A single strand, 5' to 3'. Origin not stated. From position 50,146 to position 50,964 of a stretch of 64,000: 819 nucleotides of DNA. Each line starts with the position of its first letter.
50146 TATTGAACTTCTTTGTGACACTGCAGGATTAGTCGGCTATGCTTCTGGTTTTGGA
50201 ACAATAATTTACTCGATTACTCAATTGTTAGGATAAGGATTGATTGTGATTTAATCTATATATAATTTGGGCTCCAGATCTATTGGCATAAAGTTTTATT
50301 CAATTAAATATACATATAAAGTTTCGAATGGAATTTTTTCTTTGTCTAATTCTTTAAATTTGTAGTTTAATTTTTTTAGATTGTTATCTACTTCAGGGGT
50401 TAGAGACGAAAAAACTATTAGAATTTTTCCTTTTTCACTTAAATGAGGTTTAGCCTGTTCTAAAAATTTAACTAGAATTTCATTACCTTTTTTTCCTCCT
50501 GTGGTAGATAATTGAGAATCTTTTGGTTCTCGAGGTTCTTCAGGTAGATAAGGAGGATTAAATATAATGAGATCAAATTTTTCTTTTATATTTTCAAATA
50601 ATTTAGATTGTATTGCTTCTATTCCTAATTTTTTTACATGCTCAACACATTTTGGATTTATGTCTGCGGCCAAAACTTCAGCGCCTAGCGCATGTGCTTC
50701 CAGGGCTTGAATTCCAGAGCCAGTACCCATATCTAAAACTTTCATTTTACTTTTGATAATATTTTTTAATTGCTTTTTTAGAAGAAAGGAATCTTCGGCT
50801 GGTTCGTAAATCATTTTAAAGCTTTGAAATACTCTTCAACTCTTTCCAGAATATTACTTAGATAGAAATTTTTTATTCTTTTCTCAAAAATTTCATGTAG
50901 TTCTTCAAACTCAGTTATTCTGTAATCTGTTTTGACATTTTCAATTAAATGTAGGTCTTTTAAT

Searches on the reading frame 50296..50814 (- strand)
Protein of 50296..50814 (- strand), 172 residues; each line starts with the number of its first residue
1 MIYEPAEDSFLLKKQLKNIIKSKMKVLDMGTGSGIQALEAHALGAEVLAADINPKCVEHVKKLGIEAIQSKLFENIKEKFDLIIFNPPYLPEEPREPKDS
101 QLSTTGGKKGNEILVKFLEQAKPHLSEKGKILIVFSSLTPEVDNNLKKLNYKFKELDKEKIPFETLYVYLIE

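Call 96: search_protein_families(library=pfam, proteins=[window:50296-50814:-], max_evalue=0.00001)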
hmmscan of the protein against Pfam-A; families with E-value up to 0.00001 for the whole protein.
window:50296-50814:- (172 aa): 7 families
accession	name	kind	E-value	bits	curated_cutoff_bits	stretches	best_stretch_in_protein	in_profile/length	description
PF05175.20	MTS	-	1.5e-11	44.6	23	1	11-142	22-147/170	Methyltransferase small domain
PF06325.19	PrmA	-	4.8e-08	33.3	22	1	15-62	154-202/296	Ribosomal protein L11 methyltransferase (PrmA)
PF07669.17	Eco57I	-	1.3e-07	32.3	25.3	1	71-152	63-152/171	Eco57I restriction-modification methylase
PF13489.12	Methyltransf_23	-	4.2e-07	30.3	27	1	18-86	19-88/164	Methyltransferase domain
PF13847.12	Methyltransf_31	-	4.8e-06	26.8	27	1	20-148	1-124/145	Methyltransferase domain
PF10354.15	BMT5-like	-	5.8e-06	27.1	24.7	1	64-154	63-147/168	rRNA (uridine-N3-)-methyltransferase BTM5-like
PF13649.12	Methyltransf_25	-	9.9e-06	26.6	27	0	26-85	1-70/97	Methyltransferase domain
